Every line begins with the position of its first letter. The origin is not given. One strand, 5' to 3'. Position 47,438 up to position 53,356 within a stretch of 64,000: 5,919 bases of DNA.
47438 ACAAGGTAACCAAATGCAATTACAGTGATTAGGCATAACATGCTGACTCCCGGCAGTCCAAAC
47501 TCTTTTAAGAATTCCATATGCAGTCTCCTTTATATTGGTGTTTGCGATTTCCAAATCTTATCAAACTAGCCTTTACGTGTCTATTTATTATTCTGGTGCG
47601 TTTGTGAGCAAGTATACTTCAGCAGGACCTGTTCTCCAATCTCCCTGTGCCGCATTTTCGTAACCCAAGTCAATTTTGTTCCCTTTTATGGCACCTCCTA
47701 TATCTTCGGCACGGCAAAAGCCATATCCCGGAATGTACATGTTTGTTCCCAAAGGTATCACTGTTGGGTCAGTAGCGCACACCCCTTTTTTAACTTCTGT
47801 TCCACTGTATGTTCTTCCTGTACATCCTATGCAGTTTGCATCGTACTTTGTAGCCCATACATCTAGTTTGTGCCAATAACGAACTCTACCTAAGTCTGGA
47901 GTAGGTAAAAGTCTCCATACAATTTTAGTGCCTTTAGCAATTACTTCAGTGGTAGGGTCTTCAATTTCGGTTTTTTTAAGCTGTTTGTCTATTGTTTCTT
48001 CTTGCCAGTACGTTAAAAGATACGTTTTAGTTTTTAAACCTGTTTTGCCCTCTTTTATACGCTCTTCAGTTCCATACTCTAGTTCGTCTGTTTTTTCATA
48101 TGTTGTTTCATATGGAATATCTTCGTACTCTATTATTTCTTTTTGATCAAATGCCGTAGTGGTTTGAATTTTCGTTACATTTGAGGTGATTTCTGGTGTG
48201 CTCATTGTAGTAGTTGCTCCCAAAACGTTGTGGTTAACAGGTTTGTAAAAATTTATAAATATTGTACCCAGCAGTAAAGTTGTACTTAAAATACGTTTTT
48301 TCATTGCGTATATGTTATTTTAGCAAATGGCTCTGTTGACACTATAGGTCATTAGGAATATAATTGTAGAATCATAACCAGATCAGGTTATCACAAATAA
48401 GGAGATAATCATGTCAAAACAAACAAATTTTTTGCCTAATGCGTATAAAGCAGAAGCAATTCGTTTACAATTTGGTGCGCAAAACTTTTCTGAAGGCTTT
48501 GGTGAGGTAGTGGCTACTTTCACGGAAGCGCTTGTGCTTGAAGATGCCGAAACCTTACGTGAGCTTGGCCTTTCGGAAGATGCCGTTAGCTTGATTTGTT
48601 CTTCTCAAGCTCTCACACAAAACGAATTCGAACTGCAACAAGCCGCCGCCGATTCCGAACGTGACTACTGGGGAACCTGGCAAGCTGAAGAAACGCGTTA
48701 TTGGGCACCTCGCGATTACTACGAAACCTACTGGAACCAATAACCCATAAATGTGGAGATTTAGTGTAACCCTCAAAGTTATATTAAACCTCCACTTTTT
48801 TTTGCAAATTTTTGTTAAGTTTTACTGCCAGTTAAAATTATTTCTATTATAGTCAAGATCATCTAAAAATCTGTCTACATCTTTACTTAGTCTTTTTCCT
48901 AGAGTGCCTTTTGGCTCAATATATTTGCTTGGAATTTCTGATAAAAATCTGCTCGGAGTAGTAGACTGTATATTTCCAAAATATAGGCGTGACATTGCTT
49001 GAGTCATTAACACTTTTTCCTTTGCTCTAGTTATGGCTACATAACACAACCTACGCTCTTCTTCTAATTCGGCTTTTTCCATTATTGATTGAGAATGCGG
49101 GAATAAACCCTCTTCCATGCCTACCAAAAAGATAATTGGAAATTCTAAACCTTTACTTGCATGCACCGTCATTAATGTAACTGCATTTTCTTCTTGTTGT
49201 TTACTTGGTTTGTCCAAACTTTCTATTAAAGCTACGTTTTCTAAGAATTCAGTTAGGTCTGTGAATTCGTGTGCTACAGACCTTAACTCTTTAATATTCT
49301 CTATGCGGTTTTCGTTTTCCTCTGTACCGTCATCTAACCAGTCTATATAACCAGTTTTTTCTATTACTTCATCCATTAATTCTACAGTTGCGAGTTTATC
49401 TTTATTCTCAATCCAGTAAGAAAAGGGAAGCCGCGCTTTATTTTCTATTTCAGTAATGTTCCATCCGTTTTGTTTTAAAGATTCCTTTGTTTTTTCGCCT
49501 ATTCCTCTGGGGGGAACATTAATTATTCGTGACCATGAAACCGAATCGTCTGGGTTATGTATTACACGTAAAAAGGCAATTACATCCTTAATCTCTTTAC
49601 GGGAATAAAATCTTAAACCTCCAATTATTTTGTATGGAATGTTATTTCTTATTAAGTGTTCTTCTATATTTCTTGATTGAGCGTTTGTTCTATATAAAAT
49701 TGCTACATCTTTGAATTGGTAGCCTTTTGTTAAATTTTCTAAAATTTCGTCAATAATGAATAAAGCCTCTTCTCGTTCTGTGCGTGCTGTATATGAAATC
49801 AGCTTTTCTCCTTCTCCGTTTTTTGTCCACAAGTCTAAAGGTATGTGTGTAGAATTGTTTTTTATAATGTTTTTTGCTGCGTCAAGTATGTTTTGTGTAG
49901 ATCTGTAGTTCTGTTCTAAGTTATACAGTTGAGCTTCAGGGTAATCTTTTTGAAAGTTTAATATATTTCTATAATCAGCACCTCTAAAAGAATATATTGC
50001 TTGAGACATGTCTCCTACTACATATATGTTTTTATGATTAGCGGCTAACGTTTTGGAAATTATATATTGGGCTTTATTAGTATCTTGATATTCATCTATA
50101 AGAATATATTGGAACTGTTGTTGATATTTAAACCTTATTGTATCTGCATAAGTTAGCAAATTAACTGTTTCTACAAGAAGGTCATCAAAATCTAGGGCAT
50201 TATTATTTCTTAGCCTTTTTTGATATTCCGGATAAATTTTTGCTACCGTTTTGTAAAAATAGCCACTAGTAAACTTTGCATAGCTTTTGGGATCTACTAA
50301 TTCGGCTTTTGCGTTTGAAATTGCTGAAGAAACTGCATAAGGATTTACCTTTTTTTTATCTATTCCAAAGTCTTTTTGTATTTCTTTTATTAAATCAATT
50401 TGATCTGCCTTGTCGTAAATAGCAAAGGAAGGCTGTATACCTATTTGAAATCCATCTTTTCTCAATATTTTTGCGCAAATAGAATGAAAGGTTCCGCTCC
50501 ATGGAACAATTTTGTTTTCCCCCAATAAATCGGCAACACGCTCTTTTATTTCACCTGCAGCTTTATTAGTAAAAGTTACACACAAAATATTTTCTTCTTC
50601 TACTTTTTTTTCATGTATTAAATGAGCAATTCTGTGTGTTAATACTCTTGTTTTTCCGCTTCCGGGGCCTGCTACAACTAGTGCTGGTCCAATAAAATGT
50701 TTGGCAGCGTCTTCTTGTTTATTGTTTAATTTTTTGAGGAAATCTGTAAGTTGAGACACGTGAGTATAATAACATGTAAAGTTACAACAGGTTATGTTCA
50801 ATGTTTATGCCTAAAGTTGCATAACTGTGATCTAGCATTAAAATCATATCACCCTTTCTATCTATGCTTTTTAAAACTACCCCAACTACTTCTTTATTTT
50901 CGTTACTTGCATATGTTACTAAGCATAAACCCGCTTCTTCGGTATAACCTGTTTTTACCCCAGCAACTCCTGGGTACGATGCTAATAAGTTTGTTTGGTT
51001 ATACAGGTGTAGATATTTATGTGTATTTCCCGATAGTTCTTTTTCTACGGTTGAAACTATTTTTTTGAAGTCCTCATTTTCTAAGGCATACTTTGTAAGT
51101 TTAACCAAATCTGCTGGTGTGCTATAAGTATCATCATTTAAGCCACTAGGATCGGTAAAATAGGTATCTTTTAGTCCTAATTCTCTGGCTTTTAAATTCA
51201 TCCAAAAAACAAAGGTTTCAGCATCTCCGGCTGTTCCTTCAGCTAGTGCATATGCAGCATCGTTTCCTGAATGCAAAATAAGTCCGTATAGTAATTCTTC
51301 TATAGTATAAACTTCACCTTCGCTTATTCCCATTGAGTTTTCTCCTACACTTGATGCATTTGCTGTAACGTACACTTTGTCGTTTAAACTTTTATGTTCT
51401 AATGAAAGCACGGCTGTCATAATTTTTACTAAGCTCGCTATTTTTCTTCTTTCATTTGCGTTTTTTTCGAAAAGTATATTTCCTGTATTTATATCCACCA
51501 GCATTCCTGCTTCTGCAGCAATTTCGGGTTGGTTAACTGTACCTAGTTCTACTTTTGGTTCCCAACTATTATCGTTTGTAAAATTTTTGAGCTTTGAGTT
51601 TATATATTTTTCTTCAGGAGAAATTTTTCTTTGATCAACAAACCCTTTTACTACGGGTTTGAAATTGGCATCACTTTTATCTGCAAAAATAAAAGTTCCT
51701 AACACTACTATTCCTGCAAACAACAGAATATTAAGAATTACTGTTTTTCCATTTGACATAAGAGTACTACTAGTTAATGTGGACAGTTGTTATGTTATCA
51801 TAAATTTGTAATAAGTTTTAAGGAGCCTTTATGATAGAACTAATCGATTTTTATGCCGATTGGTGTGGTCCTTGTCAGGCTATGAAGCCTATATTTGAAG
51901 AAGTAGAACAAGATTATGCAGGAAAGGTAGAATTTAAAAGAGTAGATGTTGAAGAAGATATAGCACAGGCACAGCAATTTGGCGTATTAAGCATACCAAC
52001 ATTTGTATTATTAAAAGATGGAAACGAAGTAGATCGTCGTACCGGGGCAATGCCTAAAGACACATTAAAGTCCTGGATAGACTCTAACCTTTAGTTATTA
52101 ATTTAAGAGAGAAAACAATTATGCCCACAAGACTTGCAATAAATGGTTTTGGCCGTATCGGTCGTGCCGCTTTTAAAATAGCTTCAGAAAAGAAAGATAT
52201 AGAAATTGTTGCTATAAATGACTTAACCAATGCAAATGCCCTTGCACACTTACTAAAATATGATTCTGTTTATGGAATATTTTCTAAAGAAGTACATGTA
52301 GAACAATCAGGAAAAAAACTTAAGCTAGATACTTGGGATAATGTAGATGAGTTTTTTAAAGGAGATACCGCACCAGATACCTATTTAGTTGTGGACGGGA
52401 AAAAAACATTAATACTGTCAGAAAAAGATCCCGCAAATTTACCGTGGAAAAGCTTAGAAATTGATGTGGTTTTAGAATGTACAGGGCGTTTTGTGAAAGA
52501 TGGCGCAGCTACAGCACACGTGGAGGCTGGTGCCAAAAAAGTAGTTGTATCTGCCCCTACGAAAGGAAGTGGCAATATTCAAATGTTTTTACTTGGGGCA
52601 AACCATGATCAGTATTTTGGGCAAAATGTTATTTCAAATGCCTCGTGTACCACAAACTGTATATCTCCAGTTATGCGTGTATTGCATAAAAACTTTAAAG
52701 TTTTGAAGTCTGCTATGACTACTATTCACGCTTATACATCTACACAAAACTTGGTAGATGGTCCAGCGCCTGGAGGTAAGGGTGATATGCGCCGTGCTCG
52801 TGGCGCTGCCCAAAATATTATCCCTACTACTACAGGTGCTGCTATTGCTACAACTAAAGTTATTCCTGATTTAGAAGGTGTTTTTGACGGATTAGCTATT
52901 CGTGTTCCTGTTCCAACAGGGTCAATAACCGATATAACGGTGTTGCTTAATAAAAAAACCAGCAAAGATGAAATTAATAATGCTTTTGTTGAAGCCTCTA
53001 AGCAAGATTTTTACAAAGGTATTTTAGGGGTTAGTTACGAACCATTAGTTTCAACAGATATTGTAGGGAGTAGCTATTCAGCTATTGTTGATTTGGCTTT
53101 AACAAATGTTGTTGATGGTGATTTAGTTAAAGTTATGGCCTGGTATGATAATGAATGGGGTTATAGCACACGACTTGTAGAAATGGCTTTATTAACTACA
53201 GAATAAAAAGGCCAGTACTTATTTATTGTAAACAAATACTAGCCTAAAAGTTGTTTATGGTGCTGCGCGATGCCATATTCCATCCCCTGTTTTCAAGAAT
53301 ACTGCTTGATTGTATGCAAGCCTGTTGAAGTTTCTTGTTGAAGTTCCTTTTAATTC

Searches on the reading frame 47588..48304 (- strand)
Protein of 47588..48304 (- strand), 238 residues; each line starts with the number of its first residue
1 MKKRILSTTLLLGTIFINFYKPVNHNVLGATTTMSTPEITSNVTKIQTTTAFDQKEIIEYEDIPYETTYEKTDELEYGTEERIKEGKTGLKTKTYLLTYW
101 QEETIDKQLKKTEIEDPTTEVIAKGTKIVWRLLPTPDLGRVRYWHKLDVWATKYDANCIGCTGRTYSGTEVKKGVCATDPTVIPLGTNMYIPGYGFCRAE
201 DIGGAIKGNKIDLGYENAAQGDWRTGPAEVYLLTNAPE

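Call 61: search_protein_families(library=pfam, proteins=[window:47588-48304:-], max_evalue=0.00001)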
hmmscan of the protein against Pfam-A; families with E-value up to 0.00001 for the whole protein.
window:47588-48304:- (238 aa): 2 families
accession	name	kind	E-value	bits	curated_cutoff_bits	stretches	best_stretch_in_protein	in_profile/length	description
PF07501.17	G5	-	1.4e-12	48.1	23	1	55-127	2-75/75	G5 domain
PF06725.17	3D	-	1.6e-12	47.9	23.8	1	175-221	2-55/72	3D domain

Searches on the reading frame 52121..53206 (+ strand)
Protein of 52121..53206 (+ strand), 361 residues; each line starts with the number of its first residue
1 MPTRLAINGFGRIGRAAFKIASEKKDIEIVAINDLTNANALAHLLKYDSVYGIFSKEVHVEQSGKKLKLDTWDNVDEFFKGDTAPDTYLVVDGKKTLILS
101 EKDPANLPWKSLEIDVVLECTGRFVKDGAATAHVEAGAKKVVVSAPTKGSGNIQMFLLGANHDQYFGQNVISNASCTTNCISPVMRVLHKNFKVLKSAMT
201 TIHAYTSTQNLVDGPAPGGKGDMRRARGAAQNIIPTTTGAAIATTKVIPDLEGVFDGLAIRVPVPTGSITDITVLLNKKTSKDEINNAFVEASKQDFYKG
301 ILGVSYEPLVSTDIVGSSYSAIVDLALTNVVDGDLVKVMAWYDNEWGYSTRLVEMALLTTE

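Call 3: search_protein_families(library=pfam, proteins=[window:52121-53206:+], max_evalue=1)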
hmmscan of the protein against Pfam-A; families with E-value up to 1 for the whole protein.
window:52121-53206:+ (361 aa): 3 families
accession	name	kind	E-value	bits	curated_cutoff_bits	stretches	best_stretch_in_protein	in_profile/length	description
PF02800.25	Gp_dh_C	-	1.1e-54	184.8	24.4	1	182-342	2-158/158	Glyceraldehyde 3-phosphate dehydrogenase, C-terminal domain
PF00044.30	Gp_dh_N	-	9.6e-34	116.1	31.7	2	4-63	2-61/101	Glyceraldehyde 3-phosphate dehydrogenase, NAD binding domain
PF01113.26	DapB_N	-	0.012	16.1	25.6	1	4-42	2-41/124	Dihydrodipicolinate reductase, N-terminus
